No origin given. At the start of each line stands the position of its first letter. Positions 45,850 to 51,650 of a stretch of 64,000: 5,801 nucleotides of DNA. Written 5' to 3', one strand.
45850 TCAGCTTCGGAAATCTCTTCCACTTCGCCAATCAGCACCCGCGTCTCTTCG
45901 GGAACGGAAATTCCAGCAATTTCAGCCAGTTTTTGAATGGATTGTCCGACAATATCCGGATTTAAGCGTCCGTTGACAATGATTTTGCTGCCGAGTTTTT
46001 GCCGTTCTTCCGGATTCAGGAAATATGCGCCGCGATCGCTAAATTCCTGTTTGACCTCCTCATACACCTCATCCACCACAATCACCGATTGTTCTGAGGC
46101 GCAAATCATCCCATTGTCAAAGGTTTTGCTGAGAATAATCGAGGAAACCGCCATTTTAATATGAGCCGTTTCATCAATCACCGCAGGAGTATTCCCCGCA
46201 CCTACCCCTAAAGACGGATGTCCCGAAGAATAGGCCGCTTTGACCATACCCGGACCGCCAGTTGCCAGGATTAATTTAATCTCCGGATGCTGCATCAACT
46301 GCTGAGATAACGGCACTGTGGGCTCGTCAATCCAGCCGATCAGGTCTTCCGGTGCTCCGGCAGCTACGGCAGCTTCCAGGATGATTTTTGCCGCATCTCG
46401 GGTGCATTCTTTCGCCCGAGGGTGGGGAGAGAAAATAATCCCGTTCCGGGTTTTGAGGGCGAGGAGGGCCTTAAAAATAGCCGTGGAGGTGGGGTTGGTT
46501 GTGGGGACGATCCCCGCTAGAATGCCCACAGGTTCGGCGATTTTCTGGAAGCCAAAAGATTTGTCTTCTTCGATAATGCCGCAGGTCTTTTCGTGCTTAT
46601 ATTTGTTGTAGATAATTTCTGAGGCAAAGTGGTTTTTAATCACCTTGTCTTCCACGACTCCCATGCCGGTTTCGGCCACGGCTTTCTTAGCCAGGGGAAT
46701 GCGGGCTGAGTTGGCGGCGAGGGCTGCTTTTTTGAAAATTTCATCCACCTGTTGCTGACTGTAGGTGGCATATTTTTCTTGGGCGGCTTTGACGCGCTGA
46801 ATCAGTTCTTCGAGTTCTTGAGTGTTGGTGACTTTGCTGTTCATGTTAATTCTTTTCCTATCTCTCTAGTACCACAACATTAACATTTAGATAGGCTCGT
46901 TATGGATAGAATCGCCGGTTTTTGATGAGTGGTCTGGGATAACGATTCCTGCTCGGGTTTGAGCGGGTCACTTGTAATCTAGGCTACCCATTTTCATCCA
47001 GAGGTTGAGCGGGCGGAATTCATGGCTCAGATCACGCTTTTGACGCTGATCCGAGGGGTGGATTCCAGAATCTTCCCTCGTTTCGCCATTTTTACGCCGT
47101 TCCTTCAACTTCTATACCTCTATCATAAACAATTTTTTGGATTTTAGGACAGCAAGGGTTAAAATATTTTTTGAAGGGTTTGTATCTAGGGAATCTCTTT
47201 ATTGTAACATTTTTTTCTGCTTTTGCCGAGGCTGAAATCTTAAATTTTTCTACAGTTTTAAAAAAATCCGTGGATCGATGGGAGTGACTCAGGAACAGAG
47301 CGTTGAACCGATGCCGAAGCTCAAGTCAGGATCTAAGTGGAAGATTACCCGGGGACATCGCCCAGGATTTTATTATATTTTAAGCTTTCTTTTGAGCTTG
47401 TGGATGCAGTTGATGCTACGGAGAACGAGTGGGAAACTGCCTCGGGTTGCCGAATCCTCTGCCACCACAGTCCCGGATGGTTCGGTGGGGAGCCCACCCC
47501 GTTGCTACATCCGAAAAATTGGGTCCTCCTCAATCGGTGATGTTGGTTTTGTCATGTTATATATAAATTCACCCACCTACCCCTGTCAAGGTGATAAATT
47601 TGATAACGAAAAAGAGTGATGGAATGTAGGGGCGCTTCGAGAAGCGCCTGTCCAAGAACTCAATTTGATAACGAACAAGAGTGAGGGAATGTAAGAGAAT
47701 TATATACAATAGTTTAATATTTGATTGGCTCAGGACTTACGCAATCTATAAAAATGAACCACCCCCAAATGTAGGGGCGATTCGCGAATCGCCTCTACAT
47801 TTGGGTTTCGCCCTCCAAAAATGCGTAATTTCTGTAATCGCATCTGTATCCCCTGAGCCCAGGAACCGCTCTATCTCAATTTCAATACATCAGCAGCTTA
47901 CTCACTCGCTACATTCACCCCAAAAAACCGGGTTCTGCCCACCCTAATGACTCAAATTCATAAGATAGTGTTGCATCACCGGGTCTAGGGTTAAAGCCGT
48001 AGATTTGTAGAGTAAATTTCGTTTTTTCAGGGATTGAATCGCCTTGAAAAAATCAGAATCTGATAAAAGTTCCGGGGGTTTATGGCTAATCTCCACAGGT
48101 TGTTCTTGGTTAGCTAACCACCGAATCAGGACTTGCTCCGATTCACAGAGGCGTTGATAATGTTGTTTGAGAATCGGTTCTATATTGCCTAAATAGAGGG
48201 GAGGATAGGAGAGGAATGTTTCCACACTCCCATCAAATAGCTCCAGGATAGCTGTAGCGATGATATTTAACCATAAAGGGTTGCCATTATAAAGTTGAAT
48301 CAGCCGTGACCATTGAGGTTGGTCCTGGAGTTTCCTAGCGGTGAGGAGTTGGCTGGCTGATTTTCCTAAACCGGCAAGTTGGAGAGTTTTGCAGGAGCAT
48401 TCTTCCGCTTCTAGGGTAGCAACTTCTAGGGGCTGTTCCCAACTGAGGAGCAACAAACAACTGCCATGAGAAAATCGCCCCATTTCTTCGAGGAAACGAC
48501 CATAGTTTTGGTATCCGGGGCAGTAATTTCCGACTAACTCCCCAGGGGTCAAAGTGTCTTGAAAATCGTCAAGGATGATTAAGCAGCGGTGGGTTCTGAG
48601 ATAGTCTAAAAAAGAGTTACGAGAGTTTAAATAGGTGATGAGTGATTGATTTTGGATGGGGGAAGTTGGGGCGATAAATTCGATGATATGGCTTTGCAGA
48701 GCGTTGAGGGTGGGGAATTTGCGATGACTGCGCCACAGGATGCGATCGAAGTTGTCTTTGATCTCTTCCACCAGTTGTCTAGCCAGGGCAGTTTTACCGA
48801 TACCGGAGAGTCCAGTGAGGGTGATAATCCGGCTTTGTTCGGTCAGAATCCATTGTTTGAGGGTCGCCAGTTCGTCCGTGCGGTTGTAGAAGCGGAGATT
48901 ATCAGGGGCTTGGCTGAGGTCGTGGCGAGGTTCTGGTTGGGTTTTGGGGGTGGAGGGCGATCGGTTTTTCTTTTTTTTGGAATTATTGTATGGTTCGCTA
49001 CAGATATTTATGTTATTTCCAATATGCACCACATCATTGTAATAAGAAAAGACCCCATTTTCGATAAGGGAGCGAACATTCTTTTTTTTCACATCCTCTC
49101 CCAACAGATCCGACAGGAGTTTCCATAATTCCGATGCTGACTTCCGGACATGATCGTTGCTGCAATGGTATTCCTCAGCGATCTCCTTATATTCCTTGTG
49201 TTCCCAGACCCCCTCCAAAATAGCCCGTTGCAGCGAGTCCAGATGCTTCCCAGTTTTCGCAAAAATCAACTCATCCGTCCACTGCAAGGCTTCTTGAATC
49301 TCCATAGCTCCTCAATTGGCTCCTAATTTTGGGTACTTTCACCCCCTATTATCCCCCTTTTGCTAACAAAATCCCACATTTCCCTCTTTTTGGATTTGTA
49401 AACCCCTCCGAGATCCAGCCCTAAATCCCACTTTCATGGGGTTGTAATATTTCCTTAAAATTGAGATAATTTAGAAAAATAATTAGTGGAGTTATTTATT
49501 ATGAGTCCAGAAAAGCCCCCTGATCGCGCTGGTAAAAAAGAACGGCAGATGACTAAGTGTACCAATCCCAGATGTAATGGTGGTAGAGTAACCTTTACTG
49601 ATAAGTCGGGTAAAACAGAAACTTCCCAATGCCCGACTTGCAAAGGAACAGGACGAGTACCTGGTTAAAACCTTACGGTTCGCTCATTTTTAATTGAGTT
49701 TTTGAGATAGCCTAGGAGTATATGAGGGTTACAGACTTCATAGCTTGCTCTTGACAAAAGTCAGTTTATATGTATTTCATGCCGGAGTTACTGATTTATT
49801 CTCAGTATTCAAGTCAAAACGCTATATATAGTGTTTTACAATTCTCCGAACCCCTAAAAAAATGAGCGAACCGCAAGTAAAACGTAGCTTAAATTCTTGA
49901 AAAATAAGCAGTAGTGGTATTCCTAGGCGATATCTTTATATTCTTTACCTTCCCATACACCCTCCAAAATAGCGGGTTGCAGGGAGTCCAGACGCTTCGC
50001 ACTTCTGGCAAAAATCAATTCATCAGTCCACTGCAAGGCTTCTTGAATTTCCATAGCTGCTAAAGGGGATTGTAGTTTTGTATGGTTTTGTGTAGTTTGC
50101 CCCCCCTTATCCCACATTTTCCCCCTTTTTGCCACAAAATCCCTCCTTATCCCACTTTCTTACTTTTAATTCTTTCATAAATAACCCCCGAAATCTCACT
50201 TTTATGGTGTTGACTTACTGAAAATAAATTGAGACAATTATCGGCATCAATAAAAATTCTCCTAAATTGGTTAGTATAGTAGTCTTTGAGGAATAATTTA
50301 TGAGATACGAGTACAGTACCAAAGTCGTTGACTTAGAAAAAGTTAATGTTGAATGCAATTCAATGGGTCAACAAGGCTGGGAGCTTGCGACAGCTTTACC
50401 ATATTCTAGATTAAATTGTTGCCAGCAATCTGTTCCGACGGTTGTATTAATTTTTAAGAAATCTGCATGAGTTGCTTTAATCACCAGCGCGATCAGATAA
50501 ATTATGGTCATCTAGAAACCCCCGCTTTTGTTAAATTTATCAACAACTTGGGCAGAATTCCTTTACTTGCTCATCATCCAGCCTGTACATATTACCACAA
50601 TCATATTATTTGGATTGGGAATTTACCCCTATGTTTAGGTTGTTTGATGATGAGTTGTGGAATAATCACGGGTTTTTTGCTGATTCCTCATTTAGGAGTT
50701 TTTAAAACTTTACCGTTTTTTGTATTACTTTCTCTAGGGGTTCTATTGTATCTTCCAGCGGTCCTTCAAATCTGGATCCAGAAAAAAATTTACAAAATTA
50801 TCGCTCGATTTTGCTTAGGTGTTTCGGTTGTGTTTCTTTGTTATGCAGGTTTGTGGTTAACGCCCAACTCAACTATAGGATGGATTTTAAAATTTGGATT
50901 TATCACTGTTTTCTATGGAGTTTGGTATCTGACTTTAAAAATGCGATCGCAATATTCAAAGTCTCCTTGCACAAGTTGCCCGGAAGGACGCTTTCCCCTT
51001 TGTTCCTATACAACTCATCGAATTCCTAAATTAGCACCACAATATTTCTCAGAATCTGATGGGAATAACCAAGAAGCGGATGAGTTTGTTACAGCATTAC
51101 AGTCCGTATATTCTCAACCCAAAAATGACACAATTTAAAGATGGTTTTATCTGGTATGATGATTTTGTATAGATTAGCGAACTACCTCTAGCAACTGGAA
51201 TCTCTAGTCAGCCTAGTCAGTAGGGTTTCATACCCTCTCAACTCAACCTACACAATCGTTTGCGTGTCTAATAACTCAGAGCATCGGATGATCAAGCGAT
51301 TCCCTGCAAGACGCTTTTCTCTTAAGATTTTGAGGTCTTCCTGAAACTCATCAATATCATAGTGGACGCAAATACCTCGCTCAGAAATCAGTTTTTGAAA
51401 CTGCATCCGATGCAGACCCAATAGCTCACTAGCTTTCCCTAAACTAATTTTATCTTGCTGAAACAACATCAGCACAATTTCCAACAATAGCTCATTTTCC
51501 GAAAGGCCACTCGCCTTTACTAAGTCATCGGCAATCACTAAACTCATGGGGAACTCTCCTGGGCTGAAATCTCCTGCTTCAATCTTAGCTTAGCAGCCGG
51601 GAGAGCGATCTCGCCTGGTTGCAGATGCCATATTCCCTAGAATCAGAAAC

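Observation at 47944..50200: STAND NB-ARC NTPase with an N-terminal LuxR-type HTH; duplicated promoter plus 5' fragment; intervening zinc-ribbon mini-gene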

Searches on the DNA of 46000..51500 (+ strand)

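Call 33: search_rna_families(source=window, start=46000, end=51500, threshold=evalue, max_evalue=1)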
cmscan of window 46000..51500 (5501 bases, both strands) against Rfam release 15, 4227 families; matches with E-value up to 1: 0.
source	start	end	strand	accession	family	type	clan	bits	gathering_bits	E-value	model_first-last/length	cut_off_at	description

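Call 60: search_dna_similar(query=window:46845-47943:+, collection=plasmids, mode=distant, max_rows=10)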
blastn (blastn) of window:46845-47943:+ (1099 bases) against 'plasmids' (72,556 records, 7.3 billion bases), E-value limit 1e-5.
No match.

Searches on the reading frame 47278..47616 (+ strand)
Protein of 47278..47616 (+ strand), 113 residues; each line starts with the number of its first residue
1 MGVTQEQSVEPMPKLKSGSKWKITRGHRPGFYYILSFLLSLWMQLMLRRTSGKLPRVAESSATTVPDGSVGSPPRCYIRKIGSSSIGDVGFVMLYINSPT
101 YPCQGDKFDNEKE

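Call 59: search_protein_families(library=pfam, proteins=[window:47278-47616:+], max_evalue=1)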
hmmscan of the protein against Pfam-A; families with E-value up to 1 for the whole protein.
window:47278-47616:+ (113 aa): 0 families

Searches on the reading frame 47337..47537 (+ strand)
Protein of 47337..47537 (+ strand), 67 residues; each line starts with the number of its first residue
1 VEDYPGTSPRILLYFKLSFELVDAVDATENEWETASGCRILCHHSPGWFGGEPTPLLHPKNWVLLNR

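Call 59: search_protein_families(library=pfam, proteins=[window:47337-47537:+], max_evalue=1)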
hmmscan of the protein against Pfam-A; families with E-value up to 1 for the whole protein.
window:47337-47537:+ (67 aa): 1 family
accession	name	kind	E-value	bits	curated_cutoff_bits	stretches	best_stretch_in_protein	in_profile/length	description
PF23672.1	DUF7153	-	0.2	11.9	27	1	14-47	77-112/170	Domain of unknown function (DUF7153)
